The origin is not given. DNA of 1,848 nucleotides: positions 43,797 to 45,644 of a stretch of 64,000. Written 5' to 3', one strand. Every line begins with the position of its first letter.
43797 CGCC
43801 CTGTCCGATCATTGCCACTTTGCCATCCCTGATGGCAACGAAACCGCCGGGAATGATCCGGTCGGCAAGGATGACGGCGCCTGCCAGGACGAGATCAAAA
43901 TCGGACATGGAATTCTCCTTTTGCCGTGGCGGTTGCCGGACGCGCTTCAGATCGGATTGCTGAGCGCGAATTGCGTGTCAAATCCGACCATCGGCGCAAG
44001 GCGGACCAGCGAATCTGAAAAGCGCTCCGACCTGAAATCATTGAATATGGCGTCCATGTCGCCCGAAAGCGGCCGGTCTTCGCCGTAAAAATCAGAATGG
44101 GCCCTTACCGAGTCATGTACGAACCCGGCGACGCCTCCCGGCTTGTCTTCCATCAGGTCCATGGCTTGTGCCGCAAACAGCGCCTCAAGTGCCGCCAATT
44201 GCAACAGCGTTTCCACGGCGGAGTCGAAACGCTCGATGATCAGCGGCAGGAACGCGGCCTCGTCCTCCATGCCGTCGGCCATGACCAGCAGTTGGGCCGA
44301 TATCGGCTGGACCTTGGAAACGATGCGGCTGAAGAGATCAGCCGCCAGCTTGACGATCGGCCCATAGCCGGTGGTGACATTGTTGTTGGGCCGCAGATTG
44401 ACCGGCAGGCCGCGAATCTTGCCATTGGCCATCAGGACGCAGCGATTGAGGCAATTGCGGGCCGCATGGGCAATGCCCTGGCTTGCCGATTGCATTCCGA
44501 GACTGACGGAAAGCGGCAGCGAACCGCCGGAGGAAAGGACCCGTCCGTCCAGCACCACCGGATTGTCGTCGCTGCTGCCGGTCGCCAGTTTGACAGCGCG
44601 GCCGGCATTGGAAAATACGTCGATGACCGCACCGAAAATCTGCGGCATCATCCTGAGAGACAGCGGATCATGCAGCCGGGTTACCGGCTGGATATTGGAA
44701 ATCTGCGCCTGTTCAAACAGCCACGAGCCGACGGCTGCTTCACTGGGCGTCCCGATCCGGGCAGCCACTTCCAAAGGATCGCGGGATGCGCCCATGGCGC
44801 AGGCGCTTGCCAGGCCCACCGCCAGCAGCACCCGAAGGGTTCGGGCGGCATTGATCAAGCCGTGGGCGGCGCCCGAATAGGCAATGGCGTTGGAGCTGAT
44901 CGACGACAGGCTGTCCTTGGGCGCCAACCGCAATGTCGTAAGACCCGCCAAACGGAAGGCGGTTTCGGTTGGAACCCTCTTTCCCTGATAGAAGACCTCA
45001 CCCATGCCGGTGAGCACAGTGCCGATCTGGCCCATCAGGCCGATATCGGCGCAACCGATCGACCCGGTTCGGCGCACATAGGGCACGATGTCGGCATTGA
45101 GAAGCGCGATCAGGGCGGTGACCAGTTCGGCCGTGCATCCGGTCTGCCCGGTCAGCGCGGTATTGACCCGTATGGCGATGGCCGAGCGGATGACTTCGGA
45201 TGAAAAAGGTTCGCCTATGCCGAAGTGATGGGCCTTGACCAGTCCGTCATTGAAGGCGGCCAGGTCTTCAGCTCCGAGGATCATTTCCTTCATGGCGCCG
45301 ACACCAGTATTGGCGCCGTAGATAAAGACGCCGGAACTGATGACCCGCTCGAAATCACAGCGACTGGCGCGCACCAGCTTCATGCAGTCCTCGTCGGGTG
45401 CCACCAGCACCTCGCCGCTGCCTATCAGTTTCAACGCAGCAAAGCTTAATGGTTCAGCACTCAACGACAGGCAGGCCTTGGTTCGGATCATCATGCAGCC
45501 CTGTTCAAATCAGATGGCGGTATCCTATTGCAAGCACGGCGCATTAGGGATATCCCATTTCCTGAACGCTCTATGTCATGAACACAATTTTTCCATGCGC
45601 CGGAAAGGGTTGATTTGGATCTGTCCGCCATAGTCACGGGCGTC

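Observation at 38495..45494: Five-gene operon matching the ergothioneine catabolic pathway step for step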

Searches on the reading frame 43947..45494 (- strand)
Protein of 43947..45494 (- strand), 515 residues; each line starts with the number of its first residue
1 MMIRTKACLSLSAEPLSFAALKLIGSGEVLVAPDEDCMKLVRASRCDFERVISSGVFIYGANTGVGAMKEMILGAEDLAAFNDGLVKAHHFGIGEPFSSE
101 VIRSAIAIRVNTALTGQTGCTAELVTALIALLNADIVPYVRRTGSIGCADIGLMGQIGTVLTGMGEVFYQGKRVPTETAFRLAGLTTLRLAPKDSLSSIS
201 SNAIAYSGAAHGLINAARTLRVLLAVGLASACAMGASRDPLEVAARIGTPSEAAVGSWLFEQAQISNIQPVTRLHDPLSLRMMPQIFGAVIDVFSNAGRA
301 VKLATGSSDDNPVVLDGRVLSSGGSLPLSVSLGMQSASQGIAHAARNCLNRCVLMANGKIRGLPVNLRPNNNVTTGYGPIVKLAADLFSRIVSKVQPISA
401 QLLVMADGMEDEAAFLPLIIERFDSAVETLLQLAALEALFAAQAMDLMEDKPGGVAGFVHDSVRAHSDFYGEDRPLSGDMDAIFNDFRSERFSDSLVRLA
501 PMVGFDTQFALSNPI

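Call 3: search_protein_families(library=pfam, proteins=[window:43947-45494:-])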
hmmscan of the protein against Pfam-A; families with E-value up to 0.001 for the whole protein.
window:43947-45494:- (515 aa): 1 family
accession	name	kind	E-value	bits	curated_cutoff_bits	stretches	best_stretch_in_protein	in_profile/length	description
PF00221.24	Lyase_aromatic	-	3.9e-82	276.8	27.3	1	17-464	2-465/466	Aromatic amino acid lyase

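Call 4: search_protein_families(library=ncbifam, proteins=[window:43947-45494:-])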
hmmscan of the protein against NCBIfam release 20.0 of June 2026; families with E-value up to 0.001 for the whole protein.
window:43947-45494:- (515 aa): 8 families
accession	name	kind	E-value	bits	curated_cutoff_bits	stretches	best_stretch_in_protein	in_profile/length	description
NF006871.0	PRK09367.1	subfamily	2.5e-65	221.1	524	1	9-493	4-498/505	histidine ammonia-lyase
TIGR01225.1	hutH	equivalog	5.5e-63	213.2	539.15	1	11-494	3-496/506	histidine ammonia-lyase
TIGR04475.1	Phe_D_beta_mut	equivalog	5.3e-36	124.3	800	2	23-226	17-221/510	phenylalanine aminomutase (D-beta-phenylalanine forming)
TIGR03832.1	Tyr_2_3_mutase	equivalog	3.6e-33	114.9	501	2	14-213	4-203/507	tyrosine 2,3-aminomutase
NF053541.1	FlxA_rubin_TAL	equivalog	9.1e-33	113.4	700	1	32-223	17-205/498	flexirubin biosynthesis tyrosine ammonia-lyase FlxA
NF041222.1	BagA_FevW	exception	7e-23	81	1000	1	34-221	27-212/529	bagremycin/ferroverdin biosynthesis tyrosine ammonia-lyase BagA/FevW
TIGR01226.1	phe_am_lyase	equivalog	1.6e-20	73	519.15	1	8-378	32-429/680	phenylalanine ammonia-lyase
TIGR04473.1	taxol_Phe_23mut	exception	9.8e-09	34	1250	1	34-447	55-496/687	phenylalanine aminomutase (L-beta-phenylalanine forming)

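Call 5: search_solved_structures(query=window:43947-45494:-, show_alignments=2)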
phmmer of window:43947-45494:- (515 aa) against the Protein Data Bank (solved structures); distinct sequences matched with E-value up to 0.001: 39.
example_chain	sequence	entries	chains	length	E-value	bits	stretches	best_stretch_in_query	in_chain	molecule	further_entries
6s7j_A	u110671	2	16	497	7.5e-43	150.3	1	9-491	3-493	Uncharacterized protein | ergothionase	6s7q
1eb4_A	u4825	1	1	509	1.4e-40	142.9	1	10-481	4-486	HISTIDINE AMMONIA-LYASE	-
1gk2_A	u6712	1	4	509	1.8e-40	142.4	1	10-481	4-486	HISTIDINE AMMONIA-LYASE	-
1gkj_A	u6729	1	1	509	1.9e-40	142.4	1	10-481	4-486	HISTIDINE AMMONIA-LYASE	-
1gkm_B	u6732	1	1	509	2.3e-40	142.1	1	10-481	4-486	Histidine ammonia-lyase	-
1b8f_A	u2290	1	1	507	3.4e-40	141.5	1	10-481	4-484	Histidine ammonia-lyase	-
7tqr_A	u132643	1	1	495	3.7e-40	141.4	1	32-489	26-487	Probable histidine ammonia-lyase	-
1gk3_A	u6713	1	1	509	1.7e-39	139.2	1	10-481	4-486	HISTIDINE AMMONIA-LYASE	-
6v6h_A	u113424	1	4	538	1.9e-27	99.5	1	31-489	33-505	Histidine ammonia-lyase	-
3kdy_A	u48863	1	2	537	7.6e-24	87.6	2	9-203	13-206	Histidine ammonia-lyase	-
2nyn_A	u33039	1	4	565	1.5e-23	86.7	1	32-220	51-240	Phenylalanine/histidine ammonia-lyase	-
3czo_A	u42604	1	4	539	1.7e-23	86.5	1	33-220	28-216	Histidine ammonia-lyase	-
2rjr_A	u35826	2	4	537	3.1e-23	85.6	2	9-203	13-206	Tyrosine aminomutase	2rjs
2ohy_A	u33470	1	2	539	3.1e-23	85.6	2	9-203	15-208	Tyrosine aminomutase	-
2qve_A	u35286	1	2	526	5.2e-23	84.9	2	10-203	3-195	Tyrosine Aminomutase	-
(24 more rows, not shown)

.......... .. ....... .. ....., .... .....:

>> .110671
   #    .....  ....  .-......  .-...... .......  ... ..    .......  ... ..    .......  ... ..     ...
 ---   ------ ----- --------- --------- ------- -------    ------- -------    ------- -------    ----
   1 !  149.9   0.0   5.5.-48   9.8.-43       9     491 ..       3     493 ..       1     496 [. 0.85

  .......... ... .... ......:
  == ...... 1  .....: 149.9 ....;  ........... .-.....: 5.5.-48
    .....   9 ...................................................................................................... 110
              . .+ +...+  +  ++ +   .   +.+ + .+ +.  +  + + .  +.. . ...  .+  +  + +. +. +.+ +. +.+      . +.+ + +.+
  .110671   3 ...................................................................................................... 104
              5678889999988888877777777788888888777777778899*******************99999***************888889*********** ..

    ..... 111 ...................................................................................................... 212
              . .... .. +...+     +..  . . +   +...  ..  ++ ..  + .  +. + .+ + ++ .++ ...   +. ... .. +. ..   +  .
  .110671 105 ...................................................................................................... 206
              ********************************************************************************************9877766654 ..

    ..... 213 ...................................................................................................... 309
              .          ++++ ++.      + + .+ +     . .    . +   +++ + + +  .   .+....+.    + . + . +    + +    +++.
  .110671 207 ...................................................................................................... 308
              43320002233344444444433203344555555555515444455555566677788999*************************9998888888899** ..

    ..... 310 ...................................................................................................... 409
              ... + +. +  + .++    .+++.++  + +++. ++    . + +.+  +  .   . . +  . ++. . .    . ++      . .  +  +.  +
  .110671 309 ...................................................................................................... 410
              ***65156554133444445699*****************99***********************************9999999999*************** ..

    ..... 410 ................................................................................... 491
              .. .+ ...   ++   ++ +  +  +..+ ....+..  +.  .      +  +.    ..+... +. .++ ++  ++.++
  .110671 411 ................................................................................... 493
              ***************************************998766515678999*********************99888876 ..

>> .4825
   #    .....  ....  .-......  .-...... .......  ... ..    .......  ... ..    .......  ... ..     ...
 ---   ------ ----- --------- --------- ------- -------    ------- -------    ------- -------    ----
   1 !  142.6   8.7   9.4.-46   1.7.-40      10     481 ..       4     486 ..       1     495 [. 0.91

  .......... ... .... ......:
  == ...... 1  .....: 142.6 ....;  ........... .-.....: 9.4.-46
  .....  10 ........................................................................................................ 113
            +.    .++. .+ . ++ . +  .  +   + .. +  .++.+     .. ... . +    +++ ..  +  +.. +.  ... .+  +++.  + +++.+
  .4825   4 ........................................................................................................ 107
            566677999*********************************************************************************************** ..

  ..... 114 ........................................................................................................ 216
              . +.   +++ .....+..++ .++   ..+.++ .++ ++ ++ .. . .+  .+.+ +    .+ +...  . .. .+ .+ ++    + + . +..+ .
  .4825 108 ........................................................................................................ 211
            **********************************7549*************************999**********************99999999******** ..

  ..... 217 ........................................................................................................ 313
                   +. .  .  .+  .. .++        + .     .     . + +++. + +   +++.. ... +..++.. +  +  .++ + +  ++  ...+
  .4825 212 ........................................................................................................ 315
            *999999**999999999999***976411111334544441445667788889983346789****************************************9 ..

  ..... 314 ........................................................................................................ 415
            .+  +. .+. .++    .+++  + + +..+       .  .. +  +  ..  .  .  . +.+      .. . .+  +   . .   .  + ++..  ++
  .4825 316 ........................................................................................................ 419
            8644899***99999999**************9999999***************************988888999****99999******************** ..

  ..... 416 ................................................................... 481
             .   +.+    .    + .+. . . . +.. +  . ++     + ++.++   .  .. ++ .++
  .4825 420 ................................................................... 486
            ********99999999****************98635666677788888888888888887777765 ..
